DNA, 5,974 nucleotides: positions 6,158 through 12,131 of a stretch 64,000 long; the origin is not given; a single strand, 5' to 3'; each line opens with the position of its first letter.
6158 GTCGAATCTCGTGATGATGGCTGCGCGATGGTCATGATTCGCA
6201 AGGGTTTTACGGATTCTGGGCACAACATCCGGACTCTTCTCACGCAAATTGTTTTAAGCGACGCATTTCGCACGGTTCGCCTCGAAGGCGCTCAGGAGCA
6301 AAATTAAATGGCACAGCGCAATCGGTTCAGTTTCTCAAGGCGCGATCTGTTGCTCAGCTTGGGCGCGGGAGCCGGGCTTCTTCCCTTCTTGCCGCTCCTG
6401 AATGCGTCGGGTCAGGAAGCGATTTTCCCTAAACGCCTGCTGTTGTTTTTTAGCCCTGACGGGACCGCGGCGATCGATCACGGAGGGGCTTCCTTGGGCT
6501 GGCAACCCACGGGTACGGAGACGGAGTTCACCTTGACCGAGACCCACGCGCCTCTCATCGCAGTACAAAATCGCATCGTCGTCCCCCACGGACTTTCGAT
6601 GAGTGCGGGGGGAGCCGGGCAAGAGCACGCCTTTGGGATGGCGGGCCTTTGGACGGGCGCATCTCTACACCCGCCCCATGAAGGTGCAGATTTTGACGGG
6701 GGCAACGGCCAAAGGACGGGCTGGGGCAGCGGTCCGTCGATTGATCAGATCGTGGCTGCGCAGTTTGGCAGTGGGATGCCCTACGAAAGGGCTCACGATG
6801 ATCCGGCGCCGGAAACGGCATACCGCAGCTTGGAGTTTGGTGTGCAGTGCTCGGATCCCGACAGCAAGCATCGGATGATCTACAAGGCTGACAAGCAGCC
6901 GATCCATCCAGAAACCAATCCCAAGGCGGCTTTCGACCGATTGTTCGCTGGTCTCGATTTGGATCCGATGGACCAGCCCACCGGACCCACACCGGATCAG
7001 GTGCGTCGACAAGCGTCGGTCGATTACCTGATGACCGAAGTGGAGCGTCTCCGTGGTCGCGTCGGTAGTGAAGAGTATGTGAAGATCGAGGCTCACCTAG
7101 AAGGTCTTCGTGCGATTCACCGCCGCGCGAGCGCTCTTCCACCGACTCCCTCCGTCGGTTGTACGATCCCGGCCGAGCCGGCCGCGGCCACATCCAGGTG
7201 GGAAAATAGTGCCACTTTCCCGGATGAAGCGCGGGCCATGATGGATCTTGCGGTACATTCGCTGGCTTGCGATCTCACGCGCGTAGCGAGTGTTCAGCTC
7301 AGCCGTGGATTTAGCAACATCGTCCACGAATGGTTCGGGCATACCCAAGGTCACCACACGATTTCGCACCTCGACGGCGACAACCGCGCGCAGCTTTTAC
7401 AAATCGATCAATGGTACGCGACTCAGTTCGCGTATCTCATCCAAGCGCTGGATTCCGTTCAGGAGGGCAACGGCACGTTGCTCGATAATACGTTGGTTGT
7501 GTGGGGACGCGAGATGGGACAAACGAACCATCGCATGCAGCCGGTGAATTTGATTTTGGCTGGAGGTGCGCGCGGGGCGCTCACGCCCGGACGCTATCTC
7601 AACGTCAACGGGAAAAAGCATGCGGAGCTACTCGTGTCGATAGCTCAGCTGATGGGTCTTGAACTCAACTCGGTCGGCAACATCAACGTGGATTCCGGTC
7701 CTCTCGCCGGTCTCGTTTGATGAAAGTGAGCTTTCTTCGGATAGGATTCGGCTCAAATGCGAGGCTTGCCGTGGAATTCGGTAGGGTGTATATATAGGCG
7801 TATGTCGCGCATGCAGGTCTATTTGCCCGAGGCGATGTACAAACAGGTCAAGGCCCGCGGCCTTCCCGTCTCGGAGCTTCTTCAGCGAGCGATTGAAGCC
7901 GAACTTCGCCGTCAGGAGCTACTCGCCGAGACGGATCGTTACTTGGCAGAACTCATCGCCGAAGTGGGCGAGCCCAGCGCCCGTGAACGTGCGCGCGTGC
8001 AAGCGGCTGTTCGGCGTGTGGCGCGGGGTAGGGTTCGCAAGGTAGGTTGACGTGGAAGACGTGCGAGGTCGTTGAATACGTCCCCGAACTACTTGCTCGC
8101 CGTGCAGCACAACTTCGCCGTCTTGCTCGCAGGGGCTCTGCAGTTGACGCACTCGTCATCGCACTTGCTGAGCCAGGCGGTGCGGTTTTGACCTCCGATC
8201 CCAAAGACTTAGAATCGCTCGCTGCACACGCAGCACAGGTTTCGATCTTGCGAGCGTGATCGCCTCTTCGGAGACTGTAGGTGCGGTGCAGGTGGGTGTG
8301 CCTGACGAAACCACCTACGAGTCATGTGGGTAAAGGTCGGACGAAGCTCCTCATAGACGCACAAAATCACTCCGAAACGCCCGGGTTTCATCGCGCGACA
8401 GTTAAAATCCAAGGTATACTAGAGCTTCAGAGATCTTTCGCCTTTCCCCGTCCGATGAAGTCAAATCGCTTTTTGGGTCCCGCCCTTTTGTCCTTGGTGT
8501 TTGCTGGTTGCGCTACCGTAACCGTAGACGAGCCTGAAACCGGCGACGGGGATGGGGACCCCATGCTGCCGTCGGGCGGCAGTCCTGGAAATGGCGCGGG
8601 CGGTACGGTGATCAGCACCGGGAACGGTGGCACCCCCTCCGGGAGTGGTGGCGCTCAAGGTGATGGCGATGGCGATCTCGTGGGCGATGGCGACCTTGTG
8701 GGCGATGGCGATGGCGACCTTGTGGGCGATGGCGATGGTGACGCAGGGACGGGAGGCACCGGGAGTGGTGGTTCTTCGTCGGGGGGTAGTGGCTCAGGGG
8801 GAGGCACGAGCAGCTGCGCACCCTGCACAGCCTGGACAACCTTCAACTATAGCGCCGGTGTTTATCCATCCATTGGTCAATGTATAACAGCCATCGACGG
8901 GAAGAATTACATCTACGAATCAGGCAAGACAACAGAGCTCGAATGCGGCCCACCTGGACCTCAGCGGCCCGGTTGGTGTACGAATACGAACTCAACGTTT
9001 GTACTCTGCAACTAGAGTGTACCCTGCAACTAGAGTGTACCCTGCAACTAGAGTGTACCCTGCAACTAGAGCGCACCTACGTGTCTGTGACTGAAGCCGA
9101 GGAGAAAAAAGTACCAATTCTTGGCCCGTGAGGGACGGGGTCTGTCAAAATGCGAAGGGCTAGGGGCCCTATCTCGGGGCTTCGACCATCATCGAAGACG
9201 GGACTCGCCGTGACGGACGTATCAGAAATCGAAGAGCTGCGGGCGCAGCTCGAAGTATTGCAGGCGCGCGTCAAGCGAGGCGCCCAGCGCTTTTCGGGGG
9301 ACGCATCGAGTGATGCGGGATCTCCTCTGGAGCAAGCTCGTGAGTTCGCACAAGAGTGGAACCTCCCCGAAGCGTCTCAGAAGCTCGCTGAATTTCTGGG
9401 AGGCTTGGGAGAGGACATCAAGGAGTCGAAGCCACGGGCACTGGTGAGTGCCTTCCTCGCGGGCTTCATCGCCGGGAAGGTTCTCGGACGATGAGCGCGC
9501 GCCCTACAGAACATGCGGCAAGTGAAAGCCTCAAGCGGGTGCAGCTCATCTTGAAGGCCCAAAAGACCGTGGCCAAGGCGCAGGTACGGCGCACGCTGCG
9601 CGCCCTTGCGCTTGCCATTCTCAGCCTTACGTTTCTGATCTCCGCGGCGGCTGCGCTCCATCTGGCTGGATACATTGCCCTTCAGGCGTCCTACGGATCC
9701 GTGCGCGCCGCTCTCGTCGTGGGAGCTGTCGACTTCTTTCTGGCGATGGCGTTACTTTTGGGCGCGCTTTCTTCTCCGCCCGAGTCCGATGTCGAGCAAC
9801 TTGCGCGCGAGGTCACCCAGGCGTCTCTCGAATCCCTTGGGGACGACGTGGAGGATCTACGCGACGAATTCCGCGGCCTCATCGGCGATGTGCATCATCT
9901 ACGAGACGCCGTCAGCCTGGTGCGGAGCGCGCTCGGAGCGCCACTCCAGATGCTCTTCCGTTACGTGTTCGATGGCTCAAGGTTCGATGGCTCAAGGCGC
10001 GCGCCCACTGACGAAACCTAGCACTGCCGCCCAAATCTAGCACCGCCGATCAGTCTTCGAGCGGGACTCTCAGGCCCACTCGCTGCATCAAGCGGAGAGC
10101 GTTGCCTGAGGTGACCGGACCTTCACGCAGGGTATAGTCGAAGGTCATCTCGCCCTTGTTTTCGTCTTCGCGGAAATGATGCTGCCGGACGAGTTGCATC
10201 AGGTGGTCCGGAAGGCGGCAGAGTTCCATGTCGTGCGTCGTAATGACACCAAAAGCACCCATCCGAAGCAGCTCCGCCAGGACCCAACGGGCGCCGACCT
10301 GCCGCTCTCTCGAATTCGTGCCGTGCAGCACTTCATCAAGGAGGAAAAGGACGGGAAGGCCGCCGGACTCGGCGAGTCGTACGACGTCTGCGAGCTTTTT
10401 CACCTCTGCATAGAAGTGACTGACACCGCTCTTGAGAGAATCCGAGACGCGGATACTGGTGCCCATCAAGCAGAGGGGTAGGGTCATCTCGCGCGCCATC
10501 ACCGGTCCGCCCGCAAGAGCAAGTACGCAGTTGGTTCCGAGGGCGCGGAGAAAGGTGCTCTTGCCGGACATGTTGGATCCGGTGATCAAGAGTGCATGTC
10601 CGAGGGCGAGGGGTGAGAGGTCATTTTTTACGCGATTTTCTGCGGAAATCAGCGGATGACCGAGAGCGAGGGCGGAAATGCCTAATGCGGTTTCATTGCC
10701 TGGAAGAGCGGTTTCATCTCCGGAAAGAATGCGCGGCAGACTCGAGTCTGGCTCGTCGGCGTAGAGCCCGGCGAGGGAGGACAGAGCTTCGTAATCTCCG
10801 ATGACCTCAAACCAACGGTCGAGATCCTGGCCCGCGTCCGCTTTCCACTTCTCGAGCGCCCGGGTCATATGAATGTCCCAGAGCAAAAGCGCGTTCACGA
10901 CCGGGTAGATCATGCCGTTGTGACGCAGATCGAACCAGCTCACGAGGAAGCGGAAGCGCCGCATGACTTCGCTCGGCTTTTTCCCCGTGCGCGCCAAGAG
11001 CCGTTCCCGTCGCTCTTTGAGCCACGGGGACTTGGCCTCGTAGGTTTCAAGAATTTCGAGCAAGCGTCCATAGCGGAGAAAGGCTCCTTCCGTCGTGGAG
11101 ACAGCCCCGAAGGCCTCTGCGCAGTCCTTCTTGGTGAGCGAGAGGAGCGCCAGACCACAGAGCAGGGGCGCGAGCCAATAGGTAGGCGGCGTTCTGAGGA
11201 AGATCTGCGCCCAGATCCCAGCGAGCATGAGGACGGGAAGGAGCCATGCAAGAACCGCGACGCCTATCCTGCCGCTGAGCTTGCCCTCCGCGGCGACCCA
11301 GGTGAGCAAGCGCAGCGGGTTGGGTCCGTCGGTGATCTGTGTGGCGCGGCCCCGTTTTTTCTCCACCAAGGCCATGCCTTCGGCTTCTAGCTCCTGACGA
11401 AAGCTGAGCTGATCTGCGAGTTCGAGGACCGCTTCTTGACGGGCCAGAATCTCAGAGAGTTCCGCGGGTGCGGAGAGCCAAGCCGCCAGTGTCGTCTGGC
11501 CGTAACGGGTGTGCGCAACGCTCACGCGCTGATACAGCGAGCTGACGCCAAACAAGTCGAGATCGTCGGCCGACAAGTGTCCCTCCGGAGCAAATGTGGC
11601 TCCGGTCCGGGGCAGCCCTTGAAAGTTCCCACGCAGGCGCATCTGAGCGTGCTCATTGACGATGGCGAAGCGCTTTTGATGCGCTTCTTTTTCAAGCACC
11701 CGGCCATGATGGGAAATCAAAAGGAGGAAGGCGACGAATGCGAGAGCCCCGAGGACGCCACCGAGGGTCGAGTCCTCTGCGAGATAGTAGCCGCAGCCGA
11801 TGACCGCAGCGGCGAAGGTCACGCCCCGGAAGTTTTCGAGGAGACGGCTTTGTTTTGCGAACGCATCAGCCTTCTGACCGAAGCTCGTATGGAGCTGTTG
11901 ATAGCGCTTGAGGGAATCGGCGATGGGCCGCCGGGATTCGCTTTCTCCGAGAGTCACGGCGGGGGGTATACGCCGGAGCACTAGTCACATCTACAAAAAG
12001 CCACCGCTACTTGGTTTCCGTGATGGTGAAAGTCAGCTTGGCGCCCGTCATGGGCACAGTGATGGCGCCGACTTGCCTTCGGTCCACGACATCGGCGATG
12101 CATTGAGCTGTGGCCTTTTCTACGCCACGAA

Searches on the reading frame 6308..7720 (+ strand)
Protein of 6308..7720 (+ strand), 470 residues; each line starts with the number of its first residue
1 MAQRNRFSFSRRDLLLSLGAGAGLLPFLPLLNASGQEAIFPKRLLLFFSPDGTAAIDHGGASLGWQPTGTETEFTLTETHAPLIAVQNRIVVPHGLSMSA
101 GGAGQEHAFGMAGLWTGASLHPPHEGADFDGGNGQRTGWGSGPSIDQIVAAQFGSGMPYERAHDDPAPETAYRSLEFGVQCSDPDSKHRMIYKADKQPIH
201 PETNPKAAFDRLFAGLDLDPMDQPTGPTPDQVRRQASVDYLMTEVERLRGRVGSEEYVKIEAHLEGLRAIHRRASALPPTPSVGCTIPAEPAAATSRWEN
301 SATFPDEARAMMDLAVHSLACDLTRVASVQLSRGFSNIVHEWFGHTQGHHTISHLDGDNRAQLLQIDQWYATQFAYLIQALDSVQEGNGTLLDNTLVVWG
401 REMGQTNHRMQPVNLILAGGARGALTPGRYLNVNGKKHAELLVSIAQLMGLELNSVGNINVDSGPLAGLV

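Call 75: search_protein_families(library=pfam, proteins=[window:6308-7720:+], max_evalue=0.0001)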
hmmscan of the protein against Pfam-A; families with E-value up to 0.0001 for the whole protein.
window:6308-7720:+ (470 aa): 1 family
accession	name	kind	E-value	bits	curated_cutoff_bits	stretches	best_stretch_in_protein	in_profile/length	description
PF07586.16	HXXSHH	-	8.3e-61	206.7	30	1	43-375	1-307/307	Protein of unknown function (DUF1552)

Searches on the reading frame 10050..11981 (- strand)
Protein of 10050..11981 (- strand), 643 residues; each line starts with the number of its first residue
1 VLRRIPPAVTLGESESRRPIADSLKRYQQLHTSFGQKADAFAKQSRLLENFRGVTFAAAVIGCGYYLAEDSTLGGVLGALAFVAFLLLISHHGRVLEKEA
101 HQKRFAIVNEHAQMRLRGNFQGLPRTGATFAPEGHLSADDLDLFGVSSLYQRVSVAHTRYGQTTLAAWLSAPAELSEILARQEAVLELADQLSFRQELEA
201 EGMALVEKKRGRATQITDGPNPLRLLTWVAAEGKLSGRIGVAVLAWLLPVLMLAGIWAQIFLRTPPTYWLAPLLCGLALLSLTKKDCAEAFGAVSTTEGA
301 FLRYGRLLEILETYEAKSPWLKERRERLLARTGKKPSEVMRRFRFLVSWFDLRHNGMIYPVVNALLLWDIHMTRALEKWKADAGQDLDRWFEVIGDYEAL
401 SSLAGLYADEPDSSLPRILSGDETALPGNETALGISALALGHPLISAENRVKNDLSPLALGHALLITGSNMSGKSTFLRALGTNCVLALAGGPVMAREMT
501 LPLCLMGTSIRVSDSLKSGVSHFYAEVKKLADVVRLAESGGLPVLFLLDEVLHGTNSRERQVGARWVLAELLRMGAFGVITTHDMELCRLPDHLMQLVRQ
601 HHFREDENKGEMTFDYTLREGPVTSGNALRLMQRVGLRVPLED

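Call 75: search_protein_families(library=pfam, proteins=[window:10050-11981:-], max_evalue=0.0001)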
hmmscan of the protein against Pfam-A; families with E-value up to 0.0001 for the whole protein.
window:10050-11981:- (643 aa): 1 family
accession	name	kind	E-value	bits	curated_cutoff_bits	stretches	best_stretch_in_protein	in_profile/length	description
PF00488.27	MutS_V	-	8.7e-22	78.4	30.2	1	465-628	2-163/188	MutS domain V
